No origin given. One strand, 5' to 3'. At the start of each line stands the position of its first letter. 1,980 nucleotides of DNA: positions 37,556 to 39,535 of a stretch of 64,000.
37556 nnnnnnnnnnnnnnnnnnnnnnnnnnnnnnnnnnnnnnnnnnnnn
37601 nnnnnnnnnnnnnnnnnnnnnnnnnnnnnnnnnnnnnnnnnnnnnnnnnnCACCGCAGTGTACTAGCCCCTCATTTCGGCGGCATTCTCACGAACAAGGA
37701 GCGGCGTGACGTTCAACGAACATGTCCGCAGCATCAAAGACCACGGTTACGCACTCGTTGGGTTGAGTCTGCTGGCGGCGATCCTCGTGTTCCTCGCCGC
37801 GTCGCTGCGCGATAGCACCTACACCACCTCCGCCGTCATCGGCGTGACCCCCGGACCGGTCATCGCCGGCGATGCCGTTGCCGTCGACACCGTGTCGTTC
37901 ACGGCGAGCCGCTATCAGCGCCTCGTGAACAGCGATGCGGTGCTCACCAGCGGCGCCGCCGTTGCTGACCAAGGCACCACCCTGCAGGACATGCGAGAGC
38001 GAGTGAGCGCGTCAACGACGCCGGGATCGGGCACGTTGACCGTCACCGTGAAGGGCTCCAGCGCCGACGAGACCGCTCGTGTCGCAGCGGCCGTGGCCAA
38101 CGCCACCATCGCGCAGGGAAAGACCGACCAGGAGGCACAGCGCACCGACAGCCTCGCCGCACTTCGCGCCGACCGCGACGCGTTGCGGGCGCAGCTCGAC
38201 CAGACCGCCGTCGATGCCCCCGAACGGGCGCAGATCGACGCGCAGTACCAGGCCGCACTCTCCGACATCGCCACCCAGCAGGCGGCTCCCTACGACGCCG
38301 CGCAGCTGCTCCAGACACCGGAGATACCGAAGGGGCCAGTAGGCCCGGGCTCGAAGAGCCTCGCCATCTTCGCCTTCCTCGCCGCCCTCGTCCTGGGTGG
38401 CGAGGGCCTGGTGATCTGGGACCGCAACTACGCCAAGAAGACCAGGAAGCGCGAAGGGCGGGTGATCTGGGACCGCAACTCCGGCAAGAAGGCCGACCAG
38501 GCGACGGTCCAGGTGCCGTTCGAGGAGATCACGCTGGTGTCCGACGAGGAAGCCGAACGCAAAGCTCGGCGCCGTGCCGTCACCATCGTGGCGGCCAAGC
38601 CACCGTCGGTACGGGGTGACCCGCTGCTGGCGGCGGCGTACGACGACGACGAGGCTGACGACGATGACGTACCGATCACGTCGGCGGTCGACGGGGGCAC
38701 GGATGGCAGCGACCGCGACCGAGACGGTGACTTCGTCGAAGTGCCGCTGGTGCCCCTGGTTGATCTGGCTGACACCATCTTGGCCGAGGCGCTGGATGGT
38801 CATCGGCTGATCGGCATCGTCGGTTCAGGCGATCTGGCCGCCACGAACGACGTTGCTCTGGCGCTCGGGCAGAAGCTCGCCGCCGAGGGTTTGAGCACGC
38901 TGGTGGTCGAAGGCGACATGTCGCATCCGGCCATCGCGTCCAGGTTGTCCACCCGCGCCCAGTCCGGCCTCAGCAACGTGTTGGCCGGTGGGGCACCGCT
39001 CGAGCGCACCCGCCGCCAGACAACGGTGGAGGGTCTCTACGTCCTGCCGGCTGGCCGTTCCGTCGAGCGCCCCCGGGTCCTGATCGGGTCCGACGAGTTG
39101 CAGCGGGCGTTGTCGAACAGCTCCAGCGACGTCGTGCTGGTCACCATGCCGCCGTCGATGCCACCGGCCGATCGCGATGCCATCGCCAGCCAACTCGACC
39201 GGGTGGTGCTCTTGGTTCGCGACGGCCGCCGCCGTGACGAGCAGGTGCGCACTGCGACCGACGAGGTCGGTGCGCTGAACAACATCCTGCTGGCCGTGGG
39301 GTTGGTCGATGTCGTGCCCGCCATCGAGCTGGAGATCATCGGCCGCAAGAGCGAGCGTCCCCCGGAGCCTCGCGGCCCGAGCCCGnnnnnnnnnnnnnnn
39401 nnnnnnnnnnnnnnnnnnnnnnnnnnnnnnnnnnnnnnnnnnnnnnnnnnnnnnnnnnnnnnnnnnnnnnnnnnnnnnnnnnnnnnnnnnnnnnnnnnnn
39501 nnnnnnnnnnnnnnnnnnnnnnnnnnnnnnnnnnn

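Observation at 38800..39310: BY-kinase-like domain with all three Walker motifs degenerate (candidate pseudokinase co-polymerase)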

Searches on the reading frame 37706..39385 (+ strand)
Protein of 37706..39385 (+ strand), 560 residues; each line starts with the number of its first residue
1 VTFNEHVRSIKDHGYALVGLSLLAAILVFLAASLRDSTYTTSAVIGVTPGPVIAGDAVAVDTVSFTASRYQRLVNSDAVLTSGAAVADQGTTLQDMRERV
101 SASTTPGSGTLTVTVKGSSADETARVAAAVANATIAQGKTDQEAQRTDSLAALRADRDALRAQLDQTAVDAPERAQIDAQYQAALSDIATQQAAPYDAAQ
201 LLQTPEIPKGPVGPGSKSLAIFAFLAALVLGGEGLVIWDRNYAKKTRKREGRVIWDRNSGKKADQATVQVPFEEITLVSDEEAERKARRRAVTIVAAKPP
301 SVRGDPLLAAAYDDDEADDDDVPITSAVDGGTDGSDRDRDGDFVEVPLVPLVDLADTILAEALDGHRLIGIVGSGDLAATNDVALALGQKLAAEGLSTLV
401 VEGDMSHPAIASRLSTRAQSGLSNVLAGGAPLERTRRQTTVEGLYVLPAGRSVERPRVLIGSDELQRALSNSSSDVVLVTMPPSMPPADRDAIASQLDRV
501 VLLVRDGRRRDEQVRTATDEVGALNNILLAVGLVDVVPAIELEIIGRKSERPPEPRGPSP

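Call 9: find_homologous_proteins(query=window:37706-39385:+, max_evalue=0.001)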
Query window:37706-39385:+ (560 aa): 66 proteins with E <= 0.001 among 8000 candidates.
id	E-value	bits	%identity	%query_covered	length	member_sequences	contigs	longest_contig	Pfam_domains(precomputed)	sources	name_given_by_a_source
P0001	2.8e-189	648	75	44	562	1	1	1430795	-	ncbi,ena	-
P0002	2.6e-188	645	60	99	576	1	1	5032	-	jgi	jgi:Mrp family chromosome partitioning ATPase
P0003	1.5e-187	642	76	43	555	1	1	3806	-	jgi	jgi:capsular polysaccharide biosynthesis protein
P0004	1.0e-186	640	61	98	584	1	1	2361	-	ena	-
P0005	5.9e-185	634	60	99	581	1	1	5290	-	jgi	jgi:Mrp family chromosome partitioning ATPase/capsular polysaccharide biosynthesis protein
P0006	7.7e-179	614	59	98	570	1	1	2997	-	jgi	jgi:Mrp family chromosome partitioning ATPase/capsular polysaccharide biosynthesis protein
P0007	1.4e-173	596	62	91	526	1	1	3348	-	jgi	jgi:Mrp family chromosome partitioning ATPase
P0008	4.9e-171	588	57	98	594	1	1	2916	-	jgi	jgi:Mrp family chromosome partitioning ATPase/capsular polysaccharide biosynthesis protein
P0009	1.3e-158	547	72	40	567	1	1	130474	-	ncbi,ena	-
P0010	7.2e-158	545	61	37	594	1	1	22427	-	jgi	jgi:Mrp family chromosome partitioning ATPase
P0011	4.7e-157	542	55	96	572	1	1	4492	-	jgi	jgi:Mrp family chromosome partitioning ATPase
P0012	1.4e-156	540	55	99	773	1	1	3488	-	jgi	jgi:Mrp family chromosome partitioning ATPase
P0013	8.0e-153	528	55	96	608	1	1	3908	-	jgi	jgi:Mrp family chromosome partitioning ATPase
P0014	8.1e-148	511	53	94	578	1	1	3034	-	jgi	jgi:Mrp family chromosome partitioning ATPase/capsular polysaccharide biosynthesis protein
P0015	1.9e-147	510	74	44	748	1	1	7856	-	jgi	jgi:Mrp family chromosome partitioning ATPase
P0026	2.8e-133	463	44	99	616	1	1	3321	PF02706.21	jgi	jgi:Mrp family chromosome partitioning ATPase/capsular polysaccharide biosynthesis protein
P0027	1.4e-131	458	57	43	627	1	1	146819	-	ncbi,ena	-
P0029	1.1e-10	59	31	28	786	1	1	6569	PF02706.21,PF10609.16,PF01656.30,PF13614.13,PF09140.18,PF13807.12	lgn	-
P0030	6.6e-9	53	32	26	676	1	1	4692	PF10609.16,PF01656.30,PF13614.13,PF13807.12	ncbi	ncbi:MAG: GumC family protein, partial [Candidatus Binatia bacterium]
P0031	5.2e-8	50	31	24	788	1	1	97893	PF02706.21,PF10609.16,PF01656.30,PF13614.13,PF09140.18,PF13807.12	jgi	jgi:polysaccharide biosynthesis transport protein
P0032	1.2e-7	49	28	24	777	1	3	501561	PF02706.21,PF10609.16,PF01656.30,PF13614.13,PF09140.18,PF13807.12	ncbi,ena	ncbi:MAG: polysaccharide biosynthesis tyrosine autokinase [Terriglobales bacterium]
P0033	1.2e-7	49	28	24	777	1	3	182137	PF02706.21,PF10609.16,PF01656.30,PF13614.13,PF09140.18,PF13807.12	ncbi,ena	ncbi:MAG: polysaccharide biosynthesis tyrosine autokinase [Terriglobales bacterium]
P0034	1.3e-7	49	30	24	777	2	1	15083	PF02706.21,PF10609.16,PF01656.30,PF13614.13,PF09140.18,PF13807.12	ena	-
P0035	2.6e-7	48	31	24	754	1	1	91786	PF02706.21,PF10609.16,PF01656.30,PF13614.13,PF09140.18,PF13807.12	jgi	jgi:capsular exopolysaccharide synthesis family protein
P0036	4.9e-7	47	29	22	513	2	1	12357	PF10609.16,PF01656.30,PF13614.13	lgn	-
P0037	7.6e-7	46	29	25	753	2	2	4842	PF02706.21,PF10609.16,PF01656.30,PF13614.13,PF09140.18,PF13807.12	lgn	-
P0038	8.1e-7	46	30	24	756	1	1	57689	PF02706.21,PF10609.16,PF01656.30,PF13614.13,PF09140.18,PF13807.12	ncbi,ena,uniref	ncbi:polysaccharide biosynthesis tyrosine autokinase [Brevundimonas sp.]|uniref:GumC family protein 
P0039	1.2e-6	46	30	24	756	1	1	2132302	PF02706.21,PF10609.16,PF01656.30,PF13614.13,PF13807.12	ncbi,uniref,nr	ncbi:capsular exopolysaccharide synthesis family protein [Brevundimonas alba]|uniref:non-specific pr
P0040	1.2e-6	46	29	24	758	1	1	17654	PF02706.21,PF10609.16,PF01656.30,PF13614.13,PF09140.18,PF13807.12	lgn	-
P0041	1.4e-6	46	27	18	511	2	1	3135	PF10609.16,PF01656.30,PF13614.13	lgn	-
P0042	1.5e-6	45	29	24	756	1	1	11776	PF02706.21,PF10609.16,PF01656.30,PF13614.13,PF09140.18,PF13807.12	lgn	-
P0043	2.0e-6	45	29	24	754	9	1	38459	PF02706.21,PF10609.16,PF01656.30,PF13614.13,PF09140.18,PF13807.12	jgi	-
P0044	2.1e-6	45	29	24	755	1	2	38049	PF02706.21,PF10609.16,PF01656.30,PF13614.13,PF09140.18,PF13807.12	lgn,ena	-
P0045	2.1e-6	45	22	65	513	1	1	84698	PF10609.16,PF01656.30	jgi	jgi:capsular exopolysaccharide synthesis family protein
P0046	2.3e-6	45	29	25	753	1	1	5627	PF02706.21,PF10609.16,PF01656.30,PF13614.13,PF09140.18,PF13807.12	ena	-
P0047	3.3e-6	44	30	24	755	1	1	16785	PF02706.21,PF10609.16,PF01656.30,PF13614.13,PF09140.18,PF13807.12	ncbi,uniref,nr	ncbi:MAG: polysaccharide biosynthesis tyrosine autokinase [Brevundimonas sp.]|uniref:GumC family pro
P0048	3.6e-6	44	25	27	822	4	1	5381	PF02706.21,PF10609.16,PF01656.30,PF13614.13,PF13807.12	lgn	-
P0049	4.7e-6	44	29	24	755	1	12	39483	PF02706.21,PF10609.16,PF01656.30,PF13614.13,PF13807.12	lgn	-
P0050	5.1e-6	44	29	24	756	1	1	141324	PF02706.21,PF10609.16,PF01656.30,PF13614.13,PF09140.18,PF13807.12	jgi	-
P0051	5.2e-6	44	29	24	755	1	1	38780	PF02706.21,PF10609.16,PF01656.30,PF13614.13,PF13807.12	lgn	-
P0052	6.1e-6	43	29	24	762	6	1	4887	PF02706.21,PF10609.16,PF01656.30,PF13614.13,PF13807.12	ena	-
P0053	8.6e-6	43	30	28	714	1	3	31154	PF02706.21,PF01656.30,PF13614.13,PF13807.12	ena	-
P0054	1.3e-5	42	31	26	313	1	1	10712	PF13614.13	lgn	-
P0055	3.3e-5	41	30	31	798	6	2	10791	PF02706.21,PF10609.16,PF13614.13,PF13807.12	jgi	-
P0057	3.7e-5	41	29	24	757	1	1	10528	PF02706.21,PF10609.16,PF13614.13,PF13807.12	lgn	-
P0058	4.1e-5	41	29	24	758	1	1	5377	PF02706.21,PF10609.16,PF13614.13,PF13807.12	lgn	-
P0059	4.1e-5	41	29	24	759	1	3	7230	PF02706.21,PF10609.16,PF13614.13,PF13807.12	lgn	-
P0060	4.1e-5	41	29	24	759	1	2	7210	PF02706.21,PF10609.16,PF13614.13,PF13807.12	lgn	-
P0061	5.6e-5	40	29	24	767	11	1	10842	PF02706.21,PF10609.16,PF01656.30,PF13614.13,PF13807.12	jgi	-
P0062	6.3e-5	40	28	24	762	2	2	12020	PF02706.21,PF10609.16,PF01656.30,PF13614.13,PF09140.18,PF13807.12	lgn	-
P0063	9.2e-5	40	36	22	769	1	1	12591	PF02706.21,PF10609.16,PF01656.30,PF13614.13,PF13807.12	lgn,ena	-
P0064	1.1e-4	39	30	24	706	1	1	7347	PF02706.21,PF13614.13,PF13807.12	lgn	-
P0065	2.0e-4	38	26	24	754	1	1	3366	PF02706.21,PF10609.16,PF13614.13,PF09140.18,PF13807.12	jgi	jgi:capsular exopolysaccharide synthesis family protein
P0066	4.1e-4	37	29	25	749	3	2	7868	PF02706.21,PF10609.16,PF13614.13,PF13807.12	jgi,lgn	-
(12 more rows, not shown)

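Call 20: find_related_loci(query=A1, collection=genome_contigs, flank=10000)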
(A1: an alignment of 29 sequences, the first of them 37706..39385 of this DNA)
Query A1 (560 aa) in genome_contigs; peptide patterns used: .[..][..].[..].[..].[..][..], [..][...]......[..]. (x = any residue, [..] = any of these).
67 stretches matched a pattern; 6 encode a relative of the query (tblastn E <= 1e-3); 6 distinct loci.
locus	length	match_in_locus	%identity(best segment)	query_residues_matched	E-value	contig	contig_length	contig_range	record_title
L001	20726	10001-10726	75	3-244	8e-104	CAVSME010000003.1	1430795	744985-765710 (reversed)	MAG: uncultured Acidimicrobiales bacterium isolate MFD04944.bin.1.57 genome assembly, contig: contig_14731, whole genome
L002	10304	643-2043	56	3-548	5e-79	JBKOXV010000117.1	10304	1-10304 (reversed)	MAG: bacterium isolate GB_HAYS_MAG_00078 GB_HAYS_000000705997, whole genome shotgun sequence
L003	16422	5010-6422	56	3-551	2e-77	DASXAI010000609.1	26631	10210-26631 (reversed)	MAG TPA_asm: Acidimicrobiales bacterium isolate SMAG_U3761 k141_2566389, whole genome shotgun sequence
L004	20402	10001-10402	27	373-508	8e-9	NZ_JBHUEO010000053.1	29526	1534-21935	Siminovitchia sediminis strain CGMCC 1.12412 GCM70020335_25, whole genome shotgun sequence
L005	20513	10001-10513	29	343-508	2e-7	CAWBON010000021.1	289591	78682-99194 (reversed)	MAG: uncultured Alphaproteobacteria bacterium isolate MFD00964.bin.2.86 genome assembly, contig: contig_58388, whole gen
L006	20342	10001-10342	31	395-508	3e-7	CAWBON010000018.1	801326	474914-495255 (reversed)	MAG: uncultured Alphaproteobacteria bacterium isolate MFD00964.bin.2.86 genome assembly, contig: contig_48563, whole gen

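Call 55: predict_structure(alignment_id=A1)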
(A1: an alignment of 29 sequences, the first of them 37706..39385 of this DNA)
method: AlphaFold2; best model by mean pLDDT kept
length: 560 residues; sequences in the alignment: 29
mean_pLDDT: 78.6   pTM: 0.44
mean pLDDT of the five models: 78.6, 78.0, 67.2, 64.4, 62.5
residues with pLDDT >= 90: 272; 70-90: 142; 50-70: 54; < 50: 92
segments of 3 or more residues with pLDDT < 50: 57-59, 255-279, 288-327, 329-341, 548-553
pLDDT, mean of each block of 10 residues (from residue 1): 66 71 80 78 86 53 84 96 94 96 88 92 94 94 92 95 94 94 93 83 72 65 78 79 71 48 36 43 52 34 35 38 43 44 75 95 95 92 97 97 95 85 93 94 96 90 87 96 93 93 87 86 85 92 70 49
secondary structure, 60 per line:
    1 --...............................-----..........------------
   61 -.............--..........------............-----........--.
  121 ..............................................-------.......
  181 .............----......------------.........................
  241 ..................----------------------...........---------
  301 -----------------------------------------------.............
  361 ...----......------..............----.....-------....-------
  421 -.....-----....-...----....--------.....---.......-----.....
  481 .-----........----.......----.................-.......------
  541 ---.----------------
elements in order: H3-33 E39-48 H62-74 H77-86 H93-99 E100-104 E110-117 H120-166 H174-193 E198-203 H216-258 H281-291 E348-350 H351-363 E368-373 H380-393 E398-402 H410-413 H422-426 H432-435 E437-439 E444-447 H456-460 H464-470 E476-481 H487-494 E499-505 H510-526 E528-534

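Call 57: search_solved_structures(query=A1, max_evalue=10, show_alignments=2)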
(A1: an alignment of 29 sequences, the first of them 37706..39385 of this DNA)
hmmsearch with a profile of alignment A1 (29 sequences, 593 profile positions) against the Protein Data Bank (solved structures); distinct sequences matched with E-value up to 10: 23.
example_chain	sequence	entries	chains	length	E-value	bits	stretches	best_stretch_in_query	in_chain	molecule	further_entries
6z0p_A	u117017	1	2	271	9.4e-13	50.9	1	280-457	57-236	BceF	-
4jlv_A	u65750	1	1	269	5e-12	48.5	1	293-467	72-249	C-terminal fragment of Membrane protein CapA1, Putative uncharacterized protein capB1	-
6u1q_A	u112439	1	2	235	1.9e-11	46.5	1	317-458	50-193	VpsO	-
3bfv_A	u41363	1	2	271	3.9e-08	35.6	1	298-467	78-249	Membrane protein CapA1, Protein tyrosine kinase,Protein tyrosine kinase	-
2ved_A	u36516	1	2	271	5.4e-08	35.2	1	291-467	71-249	MEMBRANE PROTEIN CAPA1, PROTEIN TYROSINE KINASE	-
4jmp_A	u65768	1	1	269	6e-08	35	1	306-467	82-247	C-terminal fragment of CapA, Protein tyrosine kinase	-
1g3q_A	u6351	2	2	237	1.6e-06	30.3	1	303-385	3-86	CELL DIVISION INHIBITOR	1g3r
3cio_A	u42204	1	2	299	1.7e-06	30.2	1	272-459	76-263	Tyrosine-protein kinase etk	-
1ion_A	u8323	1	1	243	7e-06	28.2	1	303-385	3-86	PROBABLE CELL DIVISION INHIBITOR MIND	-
3la6_A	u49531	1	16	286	0.00037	22.5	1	307-441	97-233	Tyrosine-protein kinase wzc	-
7ni2_A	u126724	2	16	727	0.0025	19.8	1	277-432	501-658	Tyrosine-protein kinase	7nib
9i2q_D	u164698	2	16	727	0.0025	19.8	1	277-432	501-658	Putative transmembrane protein Wzc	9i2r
9exq_D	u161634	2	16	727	0.0025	19.8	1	277-432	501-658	Putative transmembrane protein Wzc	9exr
9exo_H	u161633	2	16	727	0.0025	19.8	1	277-432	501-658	Putative transmembrane protein Wzc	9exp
7nhr_A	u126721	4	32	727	0.0025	19.8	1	277-432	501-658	Putative transmembrane protein Wzc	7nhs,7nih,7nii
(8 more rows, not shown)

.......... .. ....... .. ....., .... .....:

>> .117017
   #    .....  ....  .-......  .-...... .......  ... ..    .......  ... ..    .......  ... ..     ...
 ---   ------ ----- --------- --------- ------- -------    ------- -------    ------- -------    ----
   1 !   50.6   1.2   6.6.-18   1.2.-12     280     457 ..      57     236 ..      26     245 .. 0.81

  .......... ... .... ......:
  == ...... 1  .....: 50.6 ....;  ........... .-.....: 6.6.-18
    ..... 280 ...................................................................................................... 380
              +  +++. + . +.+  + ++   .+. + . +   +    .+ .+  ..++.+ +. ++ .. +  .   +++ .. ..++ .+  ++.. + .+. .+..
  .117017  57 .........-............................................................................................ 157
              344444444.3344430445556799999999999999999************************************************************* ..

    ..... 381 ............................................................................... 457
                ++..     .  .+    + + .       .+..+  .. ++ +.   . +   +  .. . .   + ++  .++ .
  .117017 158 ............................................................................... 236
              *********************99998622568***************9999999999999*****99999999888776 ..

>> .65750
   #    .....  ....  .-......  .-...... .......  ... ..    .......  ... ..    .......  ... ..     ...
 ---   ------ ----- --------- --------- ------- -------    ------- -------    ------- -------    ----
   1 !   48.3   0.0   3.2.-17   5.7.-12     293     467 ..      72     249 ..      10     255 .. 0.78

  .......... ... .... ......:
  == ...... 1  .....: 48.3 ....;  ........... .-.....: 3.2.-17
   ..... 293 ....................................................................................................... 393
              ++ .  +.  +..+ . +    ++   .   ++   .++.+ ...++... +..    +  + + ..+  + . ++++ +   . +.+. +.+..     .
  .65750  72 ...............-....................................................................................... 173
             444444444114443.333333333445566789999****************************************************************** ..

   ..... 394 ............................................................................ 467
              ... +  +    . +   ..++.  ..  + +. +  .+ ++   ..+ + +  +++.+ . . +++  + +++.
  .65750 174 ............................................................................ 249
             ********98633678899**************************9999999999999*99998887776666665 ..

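Call 58: fold_search(model_id=the predicted structure, library=pdb)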
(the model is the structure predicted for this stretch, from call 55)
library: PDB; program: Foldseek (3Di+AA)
matches with E <= 10: 1123; with E <= 0.001: 144
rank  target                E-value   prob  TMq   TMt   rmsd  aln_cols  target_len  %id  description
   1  9r62_I                3.5e-18  1.00  0.30  0.28  39.3       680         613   13  CPS co-polymerase Wzc_C1 (released 2026-03-04)
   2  9r6b_I                7.6e-18  1.00  0.30  0.28  43.3       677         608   12  CPS secretion pathway Wza-Wzc (Conf 4) (released 2026-03-04)
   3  7nhr_C                4.3e-16  1.00  0.30  0.29  35.7       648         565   13  Putative transmembrane protein Wzc K540M C1 (released 2021-08-25)
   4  7nhr_B                4.9e-16  1.00  0.29  0.28  36.5       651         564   13  Putative transmembrane protein Wzc K540M C1 (released 2021-08-25)
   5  9exo_B                5.4e-16  1.00  0.30  0.30  37.3       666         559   12  Wzc-K540M-2YE MgADP C1 (released 2025-04-23)
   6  9exo_C                6.4e-16  1.00  0.31  0.31  36.4       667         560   12  Wzc-K540M-2YE MgADP C1 (released 2025-04-23)
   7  9r62_K                8.5e-16  1.00  0.30  0.25  43.1       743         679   11  CPS co-polymerase Wzc_C1 (released 2026-03-04)
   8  9r64_I                8.5e-16  1.00  0.29  0.25  44.8       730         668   12  CPS secretion pathway Wza-Wzc_C1 (Conf 0) (released 2026-03-04)
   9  9exq_B                1.1e-15  1.00  0.30  0.30  37.2       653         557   13  Wzc-K540M-3YE-N711Y MgADP C1 (released 2025-04-23)
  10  7nhr_A                1.6e-15  1.00  0.30  0.26  33.5       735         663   11  Putative transmembrane protein Wzc K540M C1 (released 2021-08-25)
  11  9exq_C                2.8e-15  1.00  0.30  0.30  36.7       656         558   13  Wzc-K540M-3YE-N711Y MgADP C1 (released 2025-04-23)
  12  9i2q_B                3.3e-15  1.00  0.31  0.31  37.1       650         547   12  Wzc-K540M-3YE MgADP C1 (released 2025-04-30)
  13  9r68_I                3.9e-15  1.00  0.30  0.25  45.7       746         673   12  CPS secretion pathway Wza-Wzc_C1 (Conf 2) (released 2026-03-04)
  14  9i2q_C                4.9e-15  1.00  0.31  0.31  36.3       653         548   12  Wzc-K540M-3YE MgADP C1 (released 2025-04-30)
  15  7nib_B                7.6e-15  1.00  0.28  0.29  37.5       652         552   12  Wzc-K540M-4YE C1 (released 2021-08-25)
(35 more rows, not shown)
